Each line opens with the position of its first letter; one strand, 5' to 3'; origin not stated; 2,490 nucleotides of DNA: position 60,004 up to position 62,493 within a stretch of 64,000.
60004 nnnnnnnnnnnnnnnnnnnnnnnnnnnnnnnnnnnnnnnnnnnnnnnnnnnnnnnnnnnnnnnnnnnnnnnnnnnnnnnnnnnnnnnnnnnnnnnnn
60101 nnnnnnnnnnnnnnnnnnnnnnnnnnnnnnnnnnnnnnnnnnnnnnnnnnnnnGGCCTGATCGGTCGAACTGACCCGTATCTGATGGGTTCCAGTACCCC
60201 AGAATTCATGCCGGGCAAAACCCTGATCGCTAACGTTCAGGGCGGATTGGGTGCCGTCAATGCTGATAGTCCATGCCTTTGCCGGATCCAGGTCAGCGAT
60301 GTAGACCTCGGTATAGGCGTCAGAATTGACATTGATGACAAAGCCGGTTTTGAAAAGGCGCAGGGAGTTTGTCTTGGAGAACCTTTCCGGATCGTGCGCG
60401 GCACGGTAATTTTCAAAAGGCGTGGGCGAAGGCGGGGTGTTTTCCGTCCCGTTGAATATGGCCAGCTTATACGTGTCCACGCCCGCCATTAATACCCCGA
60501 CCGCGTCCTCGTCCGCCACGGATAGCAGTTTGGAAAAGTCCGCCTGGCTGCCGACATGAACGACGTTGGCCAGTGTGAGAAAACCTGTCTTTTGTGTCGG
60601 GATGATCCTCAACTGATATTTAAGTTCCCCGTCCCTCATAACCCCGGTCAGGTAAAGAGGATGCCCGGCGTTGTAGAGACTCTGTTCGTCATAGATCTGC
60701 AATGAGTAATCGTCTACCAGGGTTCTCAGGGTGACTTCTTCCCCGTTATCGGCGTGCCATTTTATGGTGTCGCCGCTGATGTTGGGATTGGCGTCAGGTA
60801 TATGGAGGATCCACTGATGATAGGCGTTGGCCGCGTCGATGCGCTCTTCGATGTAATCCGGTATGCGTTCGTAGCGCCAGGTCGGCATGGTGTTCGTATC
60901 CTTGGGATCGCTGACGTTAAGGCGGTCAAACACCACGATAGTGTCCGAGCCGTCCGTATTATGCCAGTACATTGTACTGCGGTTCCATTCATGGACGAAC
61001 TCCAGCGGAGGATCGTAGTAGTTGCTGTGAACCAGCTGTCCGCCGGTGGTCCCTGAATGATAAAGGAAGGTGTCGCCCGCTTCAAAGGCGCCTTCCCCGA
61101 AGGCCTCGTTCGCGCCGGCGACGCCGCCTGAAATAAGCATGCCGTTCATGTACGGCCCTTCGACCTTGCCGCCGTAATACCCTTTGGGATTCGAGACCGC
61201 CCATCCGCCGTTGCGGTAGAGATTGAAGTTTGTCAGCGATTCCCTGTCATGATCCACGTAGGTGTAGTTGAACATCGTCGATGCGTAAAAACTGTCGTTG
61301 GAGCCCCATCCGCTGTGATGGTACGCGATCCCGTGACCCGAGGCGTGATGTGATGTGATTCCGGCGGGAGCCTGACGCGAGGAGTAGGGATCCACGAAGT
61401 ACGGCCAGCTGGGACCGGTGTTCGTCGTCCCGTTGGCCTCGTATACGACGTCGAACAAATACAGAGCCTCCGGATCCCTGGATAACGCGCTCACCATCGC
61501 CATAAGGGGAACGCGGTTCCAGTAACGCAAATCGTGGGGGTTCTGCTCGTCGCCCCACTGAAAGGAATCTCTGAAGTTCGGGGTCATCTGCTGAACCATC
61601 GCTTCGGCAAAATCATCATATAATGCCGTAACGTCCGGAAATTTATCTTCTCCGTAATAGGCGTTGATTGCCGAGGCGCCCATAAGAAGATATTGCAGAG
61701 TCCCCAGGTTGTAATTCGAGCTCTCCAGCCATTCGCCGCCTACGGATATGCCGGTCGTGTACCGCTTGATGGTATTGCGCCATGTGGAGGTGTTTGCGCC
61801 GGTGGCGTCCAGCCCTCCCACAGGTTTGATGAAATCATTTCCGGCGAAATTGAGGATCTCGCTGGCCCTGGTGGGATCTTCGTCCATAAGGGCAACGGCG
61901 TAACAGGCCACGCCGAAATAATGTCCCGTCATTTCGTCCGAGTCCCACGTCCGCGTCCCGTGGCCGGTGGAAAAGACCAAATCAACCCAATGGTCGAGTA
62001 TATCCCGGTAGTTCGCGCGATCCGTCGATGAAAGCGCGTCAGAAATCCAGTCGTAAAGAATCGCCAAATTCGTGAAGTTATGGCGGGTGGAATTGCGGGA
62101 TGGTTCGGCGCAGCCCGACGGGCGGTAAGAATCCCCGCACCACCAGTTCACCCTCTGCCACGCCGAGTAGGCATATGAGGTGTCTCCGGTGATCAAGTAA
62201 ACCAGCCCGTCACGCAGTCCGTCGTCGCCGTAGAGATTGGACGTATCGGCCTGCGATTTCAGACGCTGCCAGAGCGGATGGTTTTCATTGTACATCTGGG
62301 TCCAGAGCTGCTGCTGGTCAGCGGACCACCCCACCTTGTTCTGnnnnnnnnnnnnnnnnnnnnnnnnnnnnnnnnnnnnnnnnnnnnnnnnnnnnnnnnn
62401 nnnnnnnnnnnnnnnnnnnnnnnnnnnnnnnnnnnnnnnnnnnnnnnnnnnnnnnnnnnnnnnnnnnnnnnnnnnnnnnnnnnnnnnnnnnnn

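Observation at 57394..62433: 1679-aa secreted mosaic protein with Myxococcales-type Cys-rich repeats and a recently duplicated C-terminal domain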

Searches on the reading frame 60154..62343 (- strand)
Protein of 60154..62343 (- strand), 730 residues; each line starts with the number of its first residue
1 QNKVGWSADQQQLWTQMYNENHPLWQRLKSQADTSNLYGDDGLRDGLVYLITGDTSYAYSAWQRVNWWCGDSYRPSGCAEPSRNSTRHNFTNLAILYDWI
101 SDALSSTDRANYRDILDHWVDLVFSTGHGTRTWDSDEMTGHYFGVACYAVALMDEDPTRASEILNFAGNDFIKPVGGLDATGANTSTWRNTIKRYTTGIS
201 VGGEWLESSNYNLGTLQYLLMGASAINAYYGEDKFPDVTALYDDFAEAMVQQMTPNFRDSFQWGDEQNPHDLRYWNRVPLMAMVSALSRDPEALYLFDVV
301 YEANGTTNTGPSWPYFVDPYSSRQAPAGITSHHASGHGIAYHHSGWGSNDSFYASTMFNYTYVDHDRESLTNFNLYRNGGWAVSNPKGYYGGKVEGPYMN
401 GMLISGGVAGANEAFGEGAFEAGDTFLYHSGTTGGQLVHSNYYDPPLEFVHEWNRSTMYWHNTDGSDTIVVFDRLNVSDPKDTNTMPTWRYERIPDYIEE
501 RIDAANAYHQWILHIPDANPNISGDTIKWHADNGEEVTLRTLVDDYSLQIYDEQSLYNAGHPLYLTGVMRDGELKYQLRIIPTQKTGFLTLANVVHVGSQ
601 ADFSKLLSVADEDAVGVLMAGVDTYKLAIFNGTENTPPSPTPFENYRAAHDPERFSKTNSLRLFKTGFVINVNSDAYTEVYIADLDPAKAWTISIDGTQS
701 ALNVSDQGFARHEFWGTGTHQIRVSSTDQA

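Call 11: search_protein_families(library=pfam, proteins=[window:60157-62343:-], max_evalue=10)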
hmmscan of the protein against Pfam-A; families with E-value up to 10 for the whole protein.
seq(729 aa): 0 families

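Call 12: search_solved_structures(query=window:60157-62343:-, max_evalue=10)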
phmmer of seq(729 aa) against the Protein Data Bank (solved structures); distinct sequences matched with E-value up to 10: 0.

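Call 13: find_homologous_proteins(query=window:60157-62343:-, max_evalue=0.001)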
Query seq(729 aa) (729 aa): 51 proteins with E <= 0.001 among 7300 candidates.
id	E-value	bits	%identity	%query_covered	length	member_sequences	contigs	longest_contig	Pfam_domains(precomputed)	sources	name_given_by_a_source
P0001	2.2e-208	712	47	99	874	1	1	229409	-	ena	-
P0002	9.7e-203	694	45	99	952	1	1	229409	-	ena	-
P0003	3.9e-196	672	46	99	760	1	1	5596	-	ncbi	-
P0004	1.0e-193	664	44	97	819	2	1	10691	-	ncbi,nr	ncbi:MAG TPA: hypothetical protein ENJ00_02360 [Phycisphaerales bacterium]|nr:hypothetical protein [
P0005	1.1e-193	664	44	100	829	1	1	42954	-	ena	-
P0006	1.8e-192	660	44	97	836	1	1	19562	-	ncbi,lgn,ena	-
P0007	8.6e-190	651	43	99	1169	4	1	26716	PF21027.4,PF22352.3,PF00801.27,PF17963.8,PF23140.2,PF18911.7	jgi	-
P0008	6.3e-185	635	43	100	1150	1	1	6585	PF24517.3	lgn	-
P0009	1.5e-170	587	42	99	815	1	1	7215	-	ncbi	-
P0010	8.3e-159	549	43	85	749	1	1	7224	-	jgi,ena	-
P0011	3.7e-156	540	40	100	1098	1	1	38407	-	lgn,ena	-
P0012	1.6e-154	534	41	84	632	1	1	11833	-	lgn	-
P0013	1.5e-152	528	43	84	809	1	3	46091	-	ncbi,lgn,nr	ncbi:MAG: Oligo alginate lyase [Siphoviridae sp. ctCJE6]|nr:MAG: Oligo alginate lyase [Siphoviridae 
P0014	9.6e-124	433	37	99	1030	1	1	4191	-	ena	-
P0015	5.5e-115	404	36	98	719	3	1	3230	-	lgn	-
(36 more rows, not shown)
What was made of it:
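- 60154..62343 (-): Catalytic module, aa 31-760: a helical toroid domain (about aa 31-346) plus a beta-sandwich domain (about aa 360-756). Invariant candidate active-site residues are Tyr241, His395, Asp164, Asp166, Arg219, Glu237, Asn242, Asp295, Asn430 and Asp503. 51 homologues (call 13).
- One is named 'Oligo alginate lyase' by its depositor (call 13).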

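Call 26: find_related_loci(query=A3, collection=genome_contigs, flank=10000)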
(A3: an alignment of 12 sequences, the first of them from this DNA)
Query A3 (729 aa) in genome_contigs; peptide patterns used: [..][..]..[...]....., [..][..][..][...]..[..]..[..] (x = any residue, [..] = any of these).
42 stretches matched a pattern; 8 encode a relative of the query (tblastn E <= 1e-3); 8 distinct loci.
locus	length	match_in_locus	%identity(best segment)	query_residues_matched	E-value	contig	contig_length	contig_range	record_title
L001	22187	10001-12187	47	1-711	0e+0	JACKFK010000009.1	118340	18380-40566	MAG: Candidatus Omnitrophota bacterium isolate HK-STAS-OMNI-3 HK-STAS-OMNI-3_9, whole genome shotgun sequence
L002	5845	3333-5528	46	2-724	0e+0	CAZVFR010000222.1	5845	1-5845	MAG TPA_asm: uncultured Methylococcaceae bacterium isolate binchicken_co182_174 genome assembly, contig: NODE_7526_lengt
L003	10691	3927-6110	44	2-711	0e+0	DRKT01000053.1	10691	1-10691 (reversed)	MAG TPA_asm: Phycisphaerales bacterium isolate HyVt-447 HyVt-447_k145_1279318, whole genome shotgun sequence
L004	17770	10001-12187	44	2-711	0e+0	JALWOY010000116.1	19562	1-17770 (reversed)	MAG: Phycisphaerales bacterium isolate M2_maxbin2_scaf2bin.260 M2_NODE_2810_length_19562_cov_7.554515, whole genome shot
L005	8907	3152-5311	42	4-726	0e+0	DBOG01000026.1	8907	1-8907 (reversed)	MAG TPA_asm: Proteobacteria bacterium UBA652 UBA652_contig_9329, whole genome shotgun sequence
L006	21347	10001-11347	38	2-724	6e-78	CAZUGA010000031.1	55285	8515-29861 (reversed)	MAG TPA_asm: uncultured Methylococcaceae bacterium isolate binchicken_co46_509 genome assembly, contig: NODE_948_length_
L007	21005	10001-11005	25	46-405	2e-10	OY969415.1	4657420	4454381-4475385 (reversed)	MAG: uncultured Armatimonadetes bacterium isolate MFD00905.bin.2.19 genome assembly, chromosome: 1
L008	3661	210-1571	23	25-490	4e-9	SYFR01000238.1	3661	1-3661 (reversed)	MAG: Myxococcales bacterium isolate F1-60-MAGs079 F1-60__c304939, whole genome shotgun sequence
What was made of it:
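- Tried and rejected: The 12-sequence alignment worked (call 26). The window's genome was not among the GTDB representatives recovered (call 26).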

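Call 27: predict_structure(alignment_id=A1)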
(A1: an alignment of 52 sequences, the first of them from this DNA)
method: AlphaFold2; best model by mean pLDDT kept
length: 729 residues; sequences in the alignment: 52
mean_pLDDT: 95.6   pTM: 0.94
mean pLDDT of the five models: 95.6, 95.2, 95.1, 94.9, 94.8
residues with pLDDT >= 90: 677; 70-90: 47; 50-70: 5; < 50: 0
segments of 3 or more residues with pLDDT < 50: none
pLDDT, mean of each block of 10 residues (from residue 1): 86 96 95 91 96 97 97 93 96 97 98 98 95 95 98 97 97 97 98 97 95 96 96 97 98 97 94 95 96 97 87 91 98 97 98 97 88 98 95 86 96 96 98 97 97 98 97 98 97 95 96 97 98 97 97 90 81 95 98 97 97 98 95 97 97 97 97 97 98 98 98 97 90
secondary structure, 60 per line:
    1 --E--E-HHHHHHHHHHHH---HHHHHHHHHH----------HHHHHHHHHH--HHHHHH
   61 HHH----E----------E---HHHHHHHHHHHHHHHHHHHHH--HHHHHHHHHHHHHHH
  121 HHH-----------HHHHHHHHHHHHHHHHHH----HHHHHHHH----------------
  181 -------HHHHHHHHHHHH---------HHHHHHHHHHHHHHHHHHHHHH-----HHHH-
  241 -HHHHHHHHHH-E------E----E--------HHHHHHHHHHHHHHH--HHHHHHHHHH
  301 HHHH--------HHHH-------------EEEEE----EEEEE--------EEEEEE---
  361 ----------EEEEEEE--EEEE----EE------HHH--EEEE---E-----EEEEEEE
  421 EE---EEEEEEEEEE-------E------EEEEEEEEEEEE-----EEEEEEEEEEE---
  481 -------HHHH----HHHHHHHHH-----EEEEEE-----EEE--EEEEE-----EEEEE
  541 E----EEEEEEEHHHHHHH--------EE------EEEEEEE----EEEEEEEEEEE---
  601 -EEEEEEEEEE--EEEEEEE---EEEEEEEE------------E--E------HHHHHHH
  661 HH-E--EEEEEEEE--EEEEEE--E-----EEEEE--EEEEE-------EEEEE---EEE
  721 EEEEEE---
elements in order (helices of 4 or more, strands of 3 or more residues): H8-19 H23-32 H43-52 H55-63 H83-103 H106-123 H135-152 H157-164 H188-199 H209-230 H236-239 H242-251 H274-288 H291-304 H313-316 E330-334 E339-343 E352-357 E371-377 E380-383 E401-404 E414-422 E426-435 E450-461 E467-477 H488-491 H496-504 E510-515 E521-523 E526-530 E536-541 E546-552 H553-559 E576-582 E587-597 E602-611 E614-620 E624-631 H654-662 E667-674 E677-682 E691-695 E698-702 E710-714 E718-726
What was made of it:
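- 60154..62343 (-): AF2 model with pLDDT 95.6 (call 27).
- On Heparinase II/III-like lyases (fold superfamily: PL8/12/15/17/21/35/39): In the AF2 model (pLDDT 95.6), helices run to about residue 316 and strands from about 330 to 726 (call 27).
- AF2 model, pLDDT 95.6 (call 27).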

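Call 33: fold_search(model_id=the predicted structure, library=pdb)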
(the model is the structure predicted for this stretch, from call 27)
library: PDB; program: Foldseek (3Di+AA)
matches with E <= 10: 785; with E <= 0.001: 33
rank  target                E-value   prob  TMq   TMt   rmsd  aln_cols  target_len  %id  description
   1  2fut_A                9.6e-29  1.00  0.66  0.65   6.1       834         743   15  Crystal Structure of Heparinase II Complexed with a Disaccharide Product (released 2006-04-18)
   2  3e7j_A                5.1e-28  1.00  0.66  0.64   6.0       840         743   14  HeparinaseII H202A/Y257A double mutant complexed with a heparan sulfate tetrasaccharide substrate (released 2008-12-30)
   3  2fuq_A                8.0e-28  1.00  0.66  0.64   6.1       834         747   14  Crystal Structure of Heparinase II (released 2006-04-18)
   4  6jp4_A                4.6e-19  1.00  0.56  0.54  12.0       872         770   13  Crystal structure of the catalytic domain of a multi-domain alginate lyase Dp0100 from thermophilic bacterium Defluvii (released 2019-10-30)
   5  6jpn_A                5.4e-19  1.00  0.54  0.52  12.5       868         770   13  Crystal structure of the catalytic domain of a multi-domain alginate lyase Dp0100 from thermophilic bacterium Defluvii (released 2019-10-30)
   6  3afl_A                1.6e-18  1.00  0.57  0.55   7.3       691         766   13  Crystal structure of exotype alginate lyase Atu3025 H531A complexed with alginate trisaccharide (released 2010-04-28)
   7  3a0o_B                2.0e-18  1.00  0.61  0.58   5.2       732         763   12  Crystal structure of alginate lyase from Agrobacterium tumefaciens C58 (released 2010-03-31)
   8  6lja_A                2.2e-18  1.00  0.59  0.52   7.4       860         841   12  Crystal Structure of exoHep from Bacteroides intestinalis DSM 17393 complexed with disaccharide product (released 2020-12-23)
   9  3a0o_A                7.1e-18  1.00  0.58  0.55   6.8       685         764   13  Crystal structure of alginate lyase from Agrobacterium tumefaciens C58 (released 2010-03-31)
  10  7bjt_A                1.3e-17  1.00  0.55  0.55   8.9       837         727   13  Structure-function analysis of a new PL17 oligoalginate lyase from the marine bacterium Zobellia galactanivorans DsijT (released 2021-07-14)
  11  6ljl_A                2.3e-17  1.00  0.61  0.53   7.2       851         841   11  Crystal Structure of exoHep-Y390A/H555A complexed with a tetrasaccharide substrate (released 2020-12-23)
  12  7bm6_A                2.3e-17  1.00  0.57  0.57   8.8       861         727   12  Structure-function analysis of a new PL17 oligoalginate lyase from the marine bacterium Zobellia galactanivorans DsijT (released 2021-07-14)
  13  8khw                  5.6e-17  1.00  0.51  0.62   7.0       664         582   12  The crystal structure of glycosaminoglycan lyase GAGase VII (released 2024-09-04)
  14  9o3q                  1.4e-16  1.00  0.50  0.60   6.8       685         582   14  Apo-structure of a chondroitinase (released 2025-06-11)
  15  8khv                  1.5e-16  1.00  0.53  0.65   5.9       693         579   12  The crystal structure of glycosaminoglycan lyase GAGase II (released 2024-09-04)
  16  6hzn_A                8.2e-16  1.00  0.53  0.53   6.9       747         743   10  Crystal structure of human dermatan sulfate epimerase 1 (released 2020-01-22)
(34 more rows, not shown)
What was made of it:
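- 60154..62343 (-): Foldseek top hits are heparinase II, then PL39, PL15, PL17, PL35, PL33 and PL12 (call 33).
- On Heparinase II/III-like lyases (fold superfamily: PL8/12/15/17/21/35/39): Foldseek gives E 1e-28 to 1e-8 against these families (call 33).
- Closest known: Atu3025 exotype alginate lyase. Same: The fold match has E 2e-18 (call 33).
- All 29 top hits are toroid-plus-sandwich lyases or DS-epimerase (call 33). The 15 best fold matches are all lyases (call 33).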

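Call 34: search_solved_structures(query=A1, max_evalue=10, show_alignments=4)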
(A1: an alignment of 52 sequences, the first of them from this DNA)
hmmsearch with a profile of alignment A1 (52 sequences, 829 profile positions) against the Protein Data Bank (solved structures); distinct sequences matched with E-value up to 10: 23.
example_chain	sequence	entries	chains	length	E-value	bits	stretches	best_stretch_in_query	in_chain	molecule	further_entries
2fut_A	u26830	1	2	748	1.9e-16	62.6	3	540-661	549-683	heparinase II protein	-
3e80_A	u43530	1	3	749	1.9e-16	62.6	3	540-661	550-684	Heparinase II protein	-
3e7j_A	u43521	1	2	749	1.9e-16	62.6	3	540-661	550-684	Heparinase II protein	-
2fuq_A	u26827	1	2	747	1.9e-16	62.6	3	540-661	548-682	heparinase II protein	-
9o3q_A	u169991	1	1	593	4.7e-06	28.2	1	33-199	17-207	PL35 chondroitinase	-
3a0o_A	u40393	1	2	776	8.4e-05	24.1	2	232-457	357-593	Oligo alginate lyase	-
3afl_A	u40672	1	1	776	0.0006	21.3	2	232-397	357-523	Oligo alginate lyase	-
2f8q_A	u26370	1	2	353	0.14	13.4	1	57-110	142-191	alkaline thermostable endoxylanase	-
2fgl_A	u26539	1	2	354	0.14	13.4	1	57-110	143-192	alkaline thermostable endoxylanase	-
5eff_A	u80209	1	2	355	0.14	13.4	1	57-110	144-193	Beta-xylanase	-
5eb8_A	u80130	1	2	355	0.14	13.4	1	57-110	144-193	Beta-xylanase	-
5eba_A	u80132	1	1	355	0.14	13.4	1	57-110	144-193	Beta-xylanase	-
5efd_A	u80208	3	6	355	0.14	13.4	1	57-110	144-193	Beta-xylanase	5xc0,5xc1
4qcf_A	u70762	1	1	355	0.14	13.4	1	57-110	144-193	Alkaline thermostable endoxylanase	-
4qce_A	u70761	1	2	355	0.14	13.4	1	57-110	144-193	Alkaline thermostable endoxylanase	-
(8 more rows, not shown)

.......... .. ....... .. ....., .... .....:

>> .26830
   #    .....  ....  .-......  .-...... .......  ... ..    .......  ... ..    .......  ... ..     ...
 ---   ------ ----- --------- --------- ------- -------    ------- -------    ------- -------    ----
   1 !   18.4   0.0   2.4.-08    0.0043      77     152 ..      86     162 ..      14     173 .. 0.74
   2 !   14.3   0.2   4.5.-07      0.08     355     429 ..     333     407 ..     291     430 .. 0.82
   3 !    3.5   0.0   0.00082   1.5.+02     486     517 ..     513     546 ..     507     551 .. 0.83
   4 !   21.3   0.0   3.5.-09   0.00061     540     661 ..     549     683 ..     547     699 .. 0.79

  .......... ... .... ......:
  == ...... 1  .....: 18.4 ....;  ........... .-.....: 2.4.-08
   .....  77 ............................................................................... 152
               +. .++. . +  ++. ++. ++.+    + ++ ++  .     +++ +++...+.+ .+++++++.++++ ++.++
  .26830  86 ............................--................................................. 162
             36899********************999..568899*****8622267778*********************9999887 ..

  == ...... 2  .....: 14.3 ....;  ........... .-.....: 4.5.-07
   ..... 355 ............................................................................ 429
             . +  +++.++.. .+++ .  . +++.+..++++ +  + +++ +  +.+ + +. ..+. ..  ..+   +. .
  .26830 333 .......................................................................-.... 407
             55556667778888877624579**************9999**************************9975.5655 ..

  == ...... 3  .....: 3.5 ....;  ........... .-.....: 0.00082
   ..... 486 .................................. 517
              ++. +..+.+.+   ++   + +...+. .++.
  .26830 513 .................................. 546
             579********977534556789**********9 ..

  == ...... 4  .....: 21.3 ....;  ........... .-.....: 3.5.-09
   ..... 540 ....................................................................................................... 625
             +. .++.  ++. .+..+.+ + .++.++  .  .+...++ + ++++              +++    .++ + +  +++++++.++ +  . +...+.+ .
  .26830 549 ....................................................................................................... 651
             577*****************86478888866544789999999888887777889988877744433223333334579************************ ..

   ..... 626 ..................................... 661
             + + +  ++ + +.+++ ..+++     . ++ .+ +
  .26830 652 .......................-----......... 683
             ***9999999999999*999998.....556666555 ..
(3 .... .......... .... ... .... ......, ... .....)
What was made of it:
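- Closest known: Heparinase II of Pedobacter heparinus. Same: Both have a helical toroid plus a beta-sandwich of about 730 aa. The catalytic His406 aligns with the invariant His395 (calls 33, 34).
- Family profile against PDB: heparinase II E 1.9e-16 in four colinear pieces, PL35 E 4.7e-6, PL15 E 8e-5 (call 34). The family 'VDH' His aligns with heparinase II His406 (call 34).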

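Call 42: find_encoding_contigs(protein=P0001, flank=10000, max_places=2)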
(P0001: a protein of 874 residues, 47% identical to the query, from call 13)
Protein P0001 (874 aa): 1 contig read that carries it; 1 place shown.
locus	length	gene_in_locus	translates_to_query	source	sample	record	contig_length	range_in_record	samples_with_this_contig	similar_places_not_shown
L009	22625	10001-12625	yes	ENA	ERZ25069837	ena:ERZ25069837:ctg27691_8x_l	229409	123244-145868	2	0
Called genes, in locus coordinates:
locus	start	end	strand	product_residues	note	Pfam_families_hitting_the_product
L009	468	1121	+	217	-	PF00027:cNMP_binding, PF13545:HTH_Crp_2, PF00325:Crp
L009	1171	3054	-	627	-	PF02885:Glycos_trans_3N, PF00591:Glycos_transf_3, PF00218:IGPS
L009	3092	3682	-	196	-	PF00117:GATase, PF07722:Peptidase_C26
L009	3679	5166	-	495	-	PF04715:, PF00425:Chorismate_bind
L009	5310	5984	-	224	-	PF00702:Hydrolase, PF12710:HAD, PF13419:HAD_2, PF13242:Hydrolase_like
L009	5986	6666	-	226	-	PF00834:Ribul_P_3_epim, PF01729:QRPTase_C (faint)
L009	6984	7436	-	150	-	PF06056:Terminase_5 (weak), PF13384:HTH_23 (weak)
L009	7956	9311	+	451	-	PF01663:Phosphodiest (faint)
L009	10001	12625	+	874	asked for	-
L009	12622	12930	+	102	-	-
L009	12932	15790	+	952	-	-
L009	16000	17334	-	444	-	PF05598:DUF772, PF01609:DDE_Tnp_1, PF13751:DDE_Tnp_1_6 (weak)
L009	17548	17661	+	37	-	-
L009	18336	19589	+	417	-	PF04932:Wzy_C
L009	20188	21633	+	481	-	PF20042:DUF6444, PF03050:DDE_Tnp_IS66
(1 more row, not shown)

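Call 43: find_encoding_contigs(protein=P0007, flank=8000, max_places=2)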
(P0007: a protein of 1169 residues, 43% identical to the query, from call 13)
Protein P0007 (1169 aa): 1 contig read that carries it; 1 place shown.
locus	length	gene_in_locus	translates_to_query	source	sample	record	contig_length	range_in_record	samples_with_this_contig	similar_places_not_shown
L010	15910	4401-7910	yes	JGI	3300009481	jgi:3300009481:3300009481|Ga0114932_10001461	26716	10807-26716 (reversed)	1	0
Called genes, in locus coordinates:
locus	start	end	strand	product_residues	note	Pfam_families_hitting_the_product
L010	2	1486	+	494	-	?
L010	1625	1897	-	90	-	-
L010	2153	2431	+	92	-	-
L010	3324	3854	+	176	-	PF23140:Gp80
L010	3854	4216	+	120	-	-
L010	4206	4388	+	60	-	-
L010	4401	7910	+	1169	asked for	PF22352:K319L-like_PKD (faint), PF00801:PKD, PF18911:PKD_4, PF00801:PKD, PF18911:PKD_4, PF00801:PKD, PF18911:PKD_4, PF23140:Gp80, +2 more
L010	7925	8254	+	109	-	-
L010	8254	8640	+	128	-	-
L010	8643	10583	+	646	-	-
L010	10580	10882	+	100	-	PF23148:Gp77 (weak)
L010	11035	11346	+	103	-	PF13539:Peptidase_M15_4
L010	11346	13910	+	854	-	PF10123:Mu-like_Pro_N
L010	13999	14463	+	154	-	-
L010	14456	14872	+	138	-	PF11351:GTA_holin_3TM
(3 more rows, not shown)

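Call 44: find_encoding_contigs(protein=P0005, flank=8000, max_places=2)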
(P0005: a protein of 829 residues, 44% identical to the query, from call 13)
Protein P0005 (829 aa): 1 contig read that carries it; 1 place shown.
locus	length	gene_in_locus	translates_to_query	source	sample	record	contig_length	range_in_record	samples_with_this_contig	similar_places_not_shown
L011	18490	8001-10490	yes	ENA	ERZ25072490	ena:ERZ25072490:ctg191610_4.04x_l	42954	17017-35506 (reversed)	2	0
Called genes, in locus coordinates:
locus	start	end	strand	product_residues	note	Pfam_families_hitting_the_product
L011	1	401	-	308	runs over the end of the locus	PF02951:GSH-S_N, PF02955:GSH-S_ATP, PF08443:RimK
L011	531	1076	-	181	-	PF00132:Hexapep, PF25084:LbH_EIF2B (faint)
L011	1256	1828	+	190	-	PF04011:LemA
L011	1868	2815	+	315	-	PF12483:GIDE (weak)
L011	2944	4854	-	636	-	PF27104:FimW_N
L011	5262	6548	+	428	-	PF08668:HDOD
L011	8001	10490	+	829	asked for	-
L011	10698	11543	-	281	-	PF02749:QRPTase_N, PF01729:QRPTase_C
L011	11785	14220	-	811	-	PF07793:DUF1631, PF26671:DUF1631_2nd, PF26672:DUF1631_3rd, PF26670:DUF1631_C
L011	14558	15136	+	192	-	PF01510:Amidase_2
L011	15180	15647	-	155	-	PF01252:Peptidase_A8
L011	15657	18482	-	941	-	PF00133:tRNA-synt_1, PF01921:tRNA-synt_1f (faint), PF09334:tRNA-synt_1g, PF13603:tRNA-synt_1_2, PF01406:tRNA-synt_1e (weak), PF09334:tRNA-synt_1g (weak), PF08264:Anticodon_1, PF06827:zf-FPG_IleRS (weak)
